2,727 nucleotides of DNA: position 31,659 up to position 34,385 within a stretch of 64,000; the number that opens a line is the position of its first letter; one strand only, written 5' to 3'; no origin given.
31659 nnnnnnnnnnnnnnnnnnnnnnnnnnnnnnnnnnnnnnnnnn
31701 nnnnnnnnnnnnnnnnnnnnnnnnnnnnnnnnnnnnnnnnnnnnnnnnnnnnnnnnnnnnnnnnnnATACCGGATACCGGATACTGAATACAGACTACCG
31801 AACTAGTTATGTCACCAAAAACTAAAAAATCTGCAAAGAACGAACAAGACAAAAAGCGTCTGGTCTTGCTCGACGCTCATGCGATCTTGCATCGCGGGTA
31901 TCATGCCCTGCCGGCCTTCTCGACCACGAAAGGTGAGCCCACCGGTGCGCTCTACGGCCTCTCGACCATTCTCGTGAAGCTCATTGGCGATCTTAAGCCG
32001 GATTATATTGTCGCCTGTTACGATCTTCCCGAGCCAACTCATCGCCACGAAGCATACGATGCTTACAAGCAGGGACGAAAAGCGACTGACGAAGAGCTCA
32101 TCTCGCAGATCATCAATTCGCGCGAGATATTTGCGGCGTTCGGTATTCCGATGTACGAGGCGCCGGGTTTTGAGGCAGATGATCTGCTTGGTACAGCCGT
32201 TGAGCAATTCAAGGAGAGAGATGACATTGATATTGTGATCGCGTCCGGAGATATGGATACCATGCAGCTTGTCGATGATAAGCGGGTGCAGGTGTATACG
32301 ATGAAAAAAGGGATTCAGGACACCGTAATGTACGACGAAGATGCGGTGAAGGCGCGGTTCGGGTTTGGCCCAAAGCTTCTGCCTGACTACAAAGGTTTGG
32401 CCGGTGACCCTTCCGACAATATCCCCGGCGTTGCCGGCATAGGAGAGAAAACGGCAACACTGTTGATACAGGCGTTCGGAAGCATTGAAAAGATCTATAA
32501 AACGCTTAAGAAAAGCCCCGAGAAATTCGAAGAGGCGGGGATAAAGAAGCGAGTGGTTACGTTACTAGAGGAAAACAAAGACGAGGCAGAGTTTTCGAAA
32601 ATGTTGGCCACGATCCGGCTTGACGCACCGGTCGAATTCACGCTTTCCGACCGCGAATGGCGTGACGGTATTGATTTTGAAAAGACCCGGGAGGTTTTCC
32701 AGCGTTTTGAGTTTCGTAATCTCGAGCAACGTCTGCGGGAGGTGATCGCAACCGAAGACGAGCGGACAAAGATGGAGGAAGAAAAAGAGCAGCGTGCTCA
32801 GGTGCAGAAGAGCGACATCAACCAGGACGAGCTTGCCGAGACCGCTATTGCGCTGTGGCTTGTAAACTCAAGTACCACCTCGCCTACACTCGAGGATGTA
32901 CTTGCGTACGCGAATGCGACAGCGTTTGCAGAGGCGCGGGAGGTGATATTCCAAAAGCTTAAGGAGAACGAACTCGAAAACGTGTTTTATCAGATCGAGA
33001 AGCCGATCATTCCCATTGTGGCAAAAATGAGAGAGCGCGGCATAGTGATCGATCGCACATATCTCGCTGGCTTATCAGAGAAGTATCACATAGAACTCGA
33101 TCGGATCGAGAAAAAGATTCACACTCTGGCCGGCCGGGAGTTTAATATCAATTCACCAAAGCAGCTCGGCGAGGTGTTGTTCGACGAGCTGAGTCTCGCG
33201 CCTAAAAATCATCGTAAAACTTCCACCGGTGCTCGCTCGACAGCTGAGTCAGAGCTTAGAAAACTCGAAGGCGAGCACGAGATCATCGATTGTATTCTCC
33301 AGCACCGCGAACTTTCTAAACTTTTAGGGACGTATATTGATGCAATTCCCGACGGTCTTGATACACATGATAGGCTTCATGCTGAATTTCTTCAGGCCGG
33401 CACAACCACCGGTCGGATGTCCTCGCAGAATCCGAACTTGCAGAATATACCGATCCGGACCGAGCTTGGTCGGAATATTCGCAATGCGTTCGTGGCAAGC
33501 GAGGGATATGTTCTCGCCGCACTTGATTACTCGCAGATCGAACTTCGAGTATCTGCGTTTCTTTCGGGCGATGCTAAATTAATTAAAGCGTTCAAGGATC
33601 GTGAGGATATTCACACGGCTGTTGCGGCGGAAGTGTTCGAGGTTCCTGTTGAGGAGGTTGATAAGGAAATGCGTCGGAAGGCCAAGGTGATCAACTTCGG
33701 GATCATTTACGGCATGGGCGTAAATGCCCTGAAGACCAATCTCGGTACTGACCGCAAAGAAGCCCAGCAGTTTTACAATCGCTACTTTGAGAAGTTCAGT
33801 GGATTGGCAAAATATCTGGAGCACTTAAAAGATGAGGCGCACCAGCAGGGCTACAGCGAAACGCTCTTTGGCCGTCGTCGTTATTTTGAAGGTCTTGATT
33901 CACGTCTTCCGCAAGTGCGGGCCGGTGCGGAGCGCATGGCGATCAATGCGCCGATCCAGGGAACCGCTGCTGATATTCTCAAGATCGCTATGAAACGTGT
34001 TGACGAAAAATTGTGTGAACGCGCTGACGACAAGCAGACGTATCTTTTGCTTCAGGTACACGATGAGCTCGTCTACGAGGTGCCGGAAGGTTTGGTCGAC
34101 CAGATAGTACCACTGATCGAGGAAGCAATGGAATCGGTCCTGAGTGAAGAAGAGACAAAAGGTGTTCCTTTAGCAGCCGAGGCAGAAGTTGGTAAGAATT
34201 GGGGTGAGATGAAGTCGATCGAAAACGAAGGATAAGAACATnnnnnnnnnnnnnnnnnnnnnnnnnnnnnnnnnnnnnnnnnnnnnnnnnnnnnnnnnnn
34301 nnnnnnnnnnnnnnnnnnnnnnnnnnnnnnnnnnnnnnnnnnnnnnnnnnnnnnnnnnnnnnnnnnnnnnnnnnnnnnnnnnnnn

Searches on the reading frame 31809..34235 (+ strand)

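Call 11: search_protein_families(library=pfam, proteins=[window:31809-34235:+])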
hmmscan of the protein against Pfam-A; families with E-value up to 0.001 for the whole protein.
window:31809-34235:+ (808 aa): 3 families
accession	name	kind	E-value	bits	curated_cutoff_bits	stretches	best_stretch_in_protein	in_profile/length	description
PF00476.26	DNA_pol_A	-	8e-144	479.7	34.3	1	417-800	2-381/381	DNA polymerase family A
PF02739.22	5_3_exonuc_N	-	1.9e-47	161.5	34.3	1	17-185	1-164/164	5'-3' exonuclease, N-terminal resolvase-like domain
PF01367.25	5_3_exonuc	-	2.3e-27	95.8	40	1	188-285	3-92/97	5'-3' exonuclease, C-terminal SAM fold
